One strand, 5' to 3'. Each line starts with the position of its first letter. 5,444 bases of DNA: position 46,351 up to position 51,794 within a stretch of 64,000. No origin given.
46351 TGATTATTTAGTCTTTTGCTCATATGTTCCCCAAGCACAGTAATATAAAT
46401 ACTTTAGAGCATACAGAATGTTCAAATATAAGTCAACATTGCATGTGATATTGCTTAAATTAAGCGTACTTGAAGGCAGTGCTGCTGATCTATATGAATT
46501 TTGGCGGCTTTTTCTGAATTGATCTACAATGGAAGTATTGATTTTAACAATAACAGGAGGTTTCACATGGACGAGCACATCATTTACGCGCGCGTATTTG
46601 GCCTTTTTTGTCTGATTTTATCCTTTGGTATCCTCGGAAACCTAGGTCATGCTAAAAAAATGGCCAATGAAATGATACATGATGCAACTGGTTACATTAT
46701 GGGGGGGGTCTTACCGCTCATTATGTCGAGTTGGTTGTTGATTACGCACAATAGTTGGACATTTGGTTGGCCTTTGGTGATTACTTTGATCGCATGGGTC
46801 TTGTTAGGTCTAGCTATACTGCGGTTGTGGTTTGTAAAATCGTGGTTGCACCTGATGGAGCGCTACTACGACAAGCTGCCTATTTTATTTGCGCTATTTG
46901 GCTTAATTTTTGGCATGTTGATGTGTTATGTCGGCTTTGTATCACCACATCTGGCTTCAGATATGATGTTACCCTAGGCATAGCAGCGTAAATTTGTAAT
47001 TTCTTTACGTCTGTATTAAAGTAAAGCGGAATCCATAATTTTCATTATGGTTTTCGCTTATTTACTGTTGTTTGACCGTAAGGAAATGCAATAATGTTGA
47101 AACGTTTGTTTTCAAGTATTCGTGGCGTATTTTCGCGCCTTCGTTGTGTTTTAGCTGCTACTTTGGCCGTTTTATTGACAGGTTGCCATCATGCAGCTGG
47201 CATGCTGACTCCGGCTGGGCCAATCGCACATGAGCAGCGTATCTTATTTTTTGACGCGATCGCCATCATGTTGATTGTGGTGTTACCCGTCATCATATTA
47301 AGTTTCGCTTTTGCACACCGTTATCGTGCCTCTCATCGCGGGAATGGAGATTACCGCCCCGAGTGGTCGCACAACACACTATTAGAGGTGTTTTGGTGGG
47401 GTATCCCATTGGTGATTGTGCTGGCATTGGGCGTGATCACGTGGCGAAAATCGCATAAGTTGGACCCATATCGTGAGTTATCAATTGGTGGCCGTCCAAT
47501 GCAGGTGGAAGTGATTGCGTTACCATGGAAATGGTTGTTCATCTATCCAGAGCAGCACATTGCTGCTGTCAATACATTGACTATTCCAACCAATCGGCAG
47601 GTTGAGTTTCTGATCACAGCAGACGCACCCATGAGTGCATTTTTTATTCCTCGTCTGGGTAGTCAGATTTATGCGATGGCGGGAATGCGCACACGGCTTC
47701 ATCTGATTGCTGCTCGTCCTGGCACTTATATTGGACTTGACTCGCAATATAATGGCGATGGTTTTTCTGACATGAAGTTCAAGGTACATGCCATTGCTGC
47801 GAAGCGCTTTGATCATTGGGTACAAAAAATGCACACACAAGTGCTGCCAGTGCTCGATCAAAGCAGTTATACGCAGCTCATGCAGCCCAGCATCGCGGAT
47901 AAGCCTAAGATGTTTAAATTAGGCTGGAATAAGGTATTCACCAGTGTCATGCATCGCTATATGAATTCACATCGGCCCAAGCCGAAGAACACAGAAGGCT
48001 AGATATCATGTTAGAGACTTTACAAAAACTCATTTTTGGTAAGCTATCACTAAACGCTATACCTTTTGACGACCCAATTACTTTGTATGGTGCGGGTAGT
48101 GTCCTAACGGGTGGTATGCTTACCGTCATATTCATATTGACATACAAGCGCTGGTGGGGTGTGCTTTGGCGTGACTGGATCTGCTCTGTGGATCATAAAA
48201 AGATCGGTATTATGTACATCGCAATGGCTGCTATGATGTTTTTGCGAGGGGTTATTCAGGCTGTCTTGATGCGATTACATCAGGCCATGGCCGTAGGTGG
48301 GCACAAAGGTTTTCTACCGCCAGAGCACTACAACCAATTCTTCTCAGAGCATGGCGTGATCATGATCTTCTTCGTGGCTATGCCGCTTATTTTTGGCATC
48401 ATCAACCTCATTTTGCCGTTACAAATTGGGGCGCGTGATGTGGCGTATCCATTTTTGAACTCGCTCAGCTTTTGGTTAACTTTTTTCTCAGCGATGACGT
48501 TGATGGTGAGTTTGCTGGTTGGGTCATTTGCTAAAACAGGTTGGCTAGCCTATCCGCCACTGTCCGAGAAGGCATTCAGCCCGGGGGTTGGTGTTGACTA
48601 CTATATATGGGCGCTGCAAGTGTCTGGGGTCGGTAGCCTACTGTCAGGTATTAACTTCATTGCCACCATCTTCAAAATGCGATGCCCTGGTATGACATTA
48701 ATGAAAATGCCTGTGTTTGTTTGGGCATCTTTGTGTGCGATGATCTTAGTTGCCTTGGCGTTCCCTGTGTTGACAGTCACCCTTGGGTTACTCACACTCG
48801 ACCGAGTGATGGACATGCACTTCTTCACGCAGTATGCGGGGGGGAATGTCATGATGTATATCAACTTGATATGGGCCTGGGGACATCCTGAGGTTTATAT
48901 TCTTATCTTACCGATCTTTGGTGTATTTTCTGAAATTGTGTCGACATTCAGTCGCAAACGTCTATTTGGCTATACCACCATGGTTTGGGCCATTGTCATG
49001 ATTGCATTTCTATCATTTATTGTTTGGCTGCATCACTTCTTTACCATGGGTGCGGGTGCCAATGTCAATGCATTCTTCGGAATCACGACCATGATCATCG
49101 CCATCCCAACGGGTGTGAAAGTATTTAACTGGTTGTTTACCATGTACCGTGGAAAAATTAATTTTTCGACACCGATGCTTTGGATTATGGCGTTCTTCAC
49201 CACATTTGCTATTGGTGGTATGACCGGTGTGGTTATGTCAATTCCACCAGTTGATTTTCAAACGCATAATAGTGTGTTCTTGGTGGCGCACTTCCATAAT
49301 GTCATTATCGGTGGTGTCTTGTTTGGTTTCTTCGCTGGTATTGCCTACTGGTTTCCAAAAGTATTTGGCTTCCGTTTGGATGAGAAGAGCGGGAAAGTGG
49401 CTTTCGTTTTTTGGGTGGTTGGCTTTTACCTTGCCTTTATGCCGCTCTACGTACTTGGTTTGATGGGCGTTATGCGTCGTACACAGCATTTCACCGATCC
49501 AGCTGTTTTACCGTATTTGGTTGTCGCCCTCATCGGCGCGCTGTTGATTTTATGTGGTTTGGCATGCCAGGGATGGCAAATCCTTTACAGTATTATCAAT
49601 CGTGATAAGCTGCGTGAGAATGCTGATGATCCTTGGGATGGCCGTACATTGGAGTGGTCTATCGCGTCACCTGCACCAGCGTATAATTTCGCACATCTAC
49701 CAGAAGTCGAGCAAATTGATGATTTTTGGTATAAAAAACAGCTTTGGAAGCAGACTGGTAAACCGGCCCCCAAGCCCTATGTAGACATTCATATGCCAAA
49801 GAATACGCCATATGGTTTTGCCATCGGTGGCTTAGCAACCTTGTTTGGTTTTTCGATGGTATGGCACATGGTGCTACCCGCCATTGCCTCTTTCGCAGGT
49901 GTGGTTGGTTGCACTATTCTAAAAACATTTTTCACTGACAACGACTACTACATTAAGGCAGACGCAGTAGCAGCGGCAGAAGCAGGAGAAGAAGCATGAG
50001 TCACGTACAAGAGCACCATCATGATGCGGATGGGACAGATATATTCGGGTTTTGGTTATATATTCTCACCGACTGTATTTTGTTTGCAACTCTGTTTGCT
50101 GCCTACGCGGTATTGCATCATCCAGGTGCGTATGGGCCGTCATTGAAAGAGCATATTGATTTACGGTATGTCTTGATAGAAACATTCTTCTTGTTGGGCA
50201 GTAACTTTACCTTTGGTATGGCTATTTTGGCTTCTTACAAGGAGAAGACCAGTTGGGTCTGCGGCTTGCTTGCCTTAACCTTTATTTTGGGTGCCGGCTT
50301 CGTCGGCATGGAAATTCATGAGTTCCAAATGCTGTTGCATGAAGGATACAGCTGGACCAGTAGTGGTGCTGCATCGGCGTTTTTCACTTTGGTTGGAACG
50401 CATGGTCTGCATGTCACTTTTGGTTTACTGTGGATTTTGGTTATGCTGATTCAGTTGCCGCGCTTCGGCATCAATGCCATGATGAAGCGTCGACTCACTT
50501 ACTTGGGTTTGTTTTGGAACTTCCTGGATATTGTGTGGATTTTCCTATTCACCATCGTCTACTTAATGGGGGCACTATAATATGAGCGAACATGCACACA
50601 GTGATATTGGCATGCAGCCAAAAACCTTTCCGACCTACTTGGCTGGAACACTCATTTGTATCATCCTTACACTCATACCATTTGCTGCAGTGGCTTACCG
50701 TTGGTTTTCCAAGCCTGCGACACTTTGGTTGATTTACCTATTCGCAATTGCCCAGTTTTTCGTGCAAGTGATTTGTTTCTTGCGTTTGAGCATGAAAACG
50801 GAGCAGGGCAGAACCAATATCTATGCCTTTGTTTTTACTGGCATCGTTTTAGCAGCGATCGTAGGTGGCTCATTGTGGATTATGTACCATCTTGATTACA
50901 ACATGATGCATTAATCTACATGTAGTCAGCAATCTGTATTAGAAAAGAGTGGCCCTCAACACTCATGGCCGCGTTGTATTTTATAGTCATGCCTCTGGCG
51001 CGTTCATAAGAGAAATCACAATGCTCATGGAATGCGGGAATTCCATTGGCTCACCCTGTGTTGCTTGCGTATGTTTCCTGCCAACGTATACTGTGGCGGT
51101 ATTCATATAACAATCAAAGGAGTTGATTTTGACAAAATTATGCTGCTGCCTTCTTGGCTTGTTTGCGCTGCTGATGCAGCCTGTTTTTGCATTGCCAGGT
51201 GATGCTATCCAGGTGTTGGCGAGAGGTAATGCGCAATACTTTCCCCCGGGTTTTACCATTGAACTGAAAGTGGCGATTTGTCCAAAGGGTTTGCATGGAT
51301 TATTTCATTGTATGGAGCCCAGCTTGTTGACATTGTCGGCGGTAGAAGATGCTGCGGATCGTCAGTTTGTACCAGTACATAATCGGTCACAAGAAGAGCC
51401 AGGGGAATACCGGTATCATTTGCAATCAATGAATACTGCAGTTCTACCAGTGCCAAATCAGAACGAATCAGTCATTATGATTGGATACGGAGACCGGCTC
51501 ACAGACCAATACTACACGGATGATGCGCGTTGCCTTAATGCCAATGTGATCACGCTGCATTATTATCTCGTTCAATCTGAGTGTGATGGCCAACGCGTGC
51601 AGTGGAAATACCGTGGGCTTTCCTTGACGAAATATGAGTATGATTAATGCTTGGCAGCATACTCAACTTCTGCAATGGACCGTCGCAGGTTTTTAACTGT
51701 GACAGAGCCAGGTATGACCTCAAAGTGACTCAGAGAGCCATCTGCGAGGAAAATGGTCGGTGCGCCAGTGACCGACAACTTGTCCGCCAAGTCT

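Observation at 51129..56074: Second lineage-specific family: five small secreted 4-Cys proteins flanking a DsbA-like gene and rpoH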

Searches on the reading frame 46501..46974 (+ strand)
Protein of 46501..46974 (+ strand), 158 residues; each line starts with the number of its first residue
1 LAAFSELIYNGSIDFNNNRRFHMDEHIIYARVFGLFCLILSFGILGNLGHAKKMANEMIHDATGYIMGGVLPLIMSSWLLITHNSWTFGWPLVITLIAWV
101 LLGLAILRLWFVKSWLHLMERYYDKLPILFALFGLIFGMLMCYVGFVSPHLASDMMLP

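Call 43: search_protein_families(library=ncbifam, proteins=[window:46501-46974:+], max_evalue=1)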
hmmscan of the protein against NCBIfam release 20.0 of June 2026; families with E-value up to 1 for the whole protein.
window:46501-46974:+ (158 aa): 1 family
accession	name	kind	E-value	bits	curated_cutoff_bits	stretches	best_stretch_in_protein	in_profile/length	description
NF047417.1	teichoic_AuxA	equivalog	0.039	13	250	1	25-141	8-119/430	lipoteichoic acid stability factor AuxA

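Call 83: search_protein_families(library=pfam, proteins=[window:46501-46974:+], max_evalue=0.0001)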
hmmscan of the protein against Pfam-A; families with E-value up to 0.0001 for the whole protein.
window:46501-46974:+ (158 aa): 0 families

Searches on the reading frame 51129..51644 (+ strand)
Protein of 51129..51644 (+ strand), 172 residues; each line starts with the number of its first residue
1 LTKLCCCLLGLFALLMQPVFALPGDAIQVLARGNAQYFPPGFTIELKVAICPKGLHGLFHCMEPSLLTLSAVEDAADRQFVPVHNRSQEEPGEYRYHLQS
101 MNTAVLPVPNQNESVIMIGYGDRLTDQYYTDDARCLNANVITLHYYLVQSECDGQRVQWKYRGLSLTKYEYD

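Call 4: search_protein_families(library=pfam, proteins=[window:51129-51644:+], max_evalue=1)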
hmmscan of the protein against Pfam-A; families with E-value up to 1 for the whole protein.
window:51129-51644:+ (172 aa): 0 families

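Call 43: search_protein_families(library=ncbifam, proteins=[window:51129-51644:+], max_evalue=1)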
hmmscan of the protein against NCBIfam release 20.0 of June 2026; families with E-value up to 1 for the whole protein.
window:51129-51644:+ (172 aa): 1 family
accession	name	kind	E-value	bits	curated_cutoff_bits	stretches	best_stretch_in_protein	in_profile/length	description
NF052326.1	anti_RE_DarA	equivalog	0.0038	15.9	350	1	77-130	400-449/654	antirestriction phage head protein DarA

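Call 92: search_protein_families(library=phrogs, proteins=[window:51129-51644:+], max_evalue=0.01)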
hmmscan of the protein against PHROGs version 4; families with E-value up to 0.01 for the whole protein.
window:51129-51644:+ (172 aa): 0 families
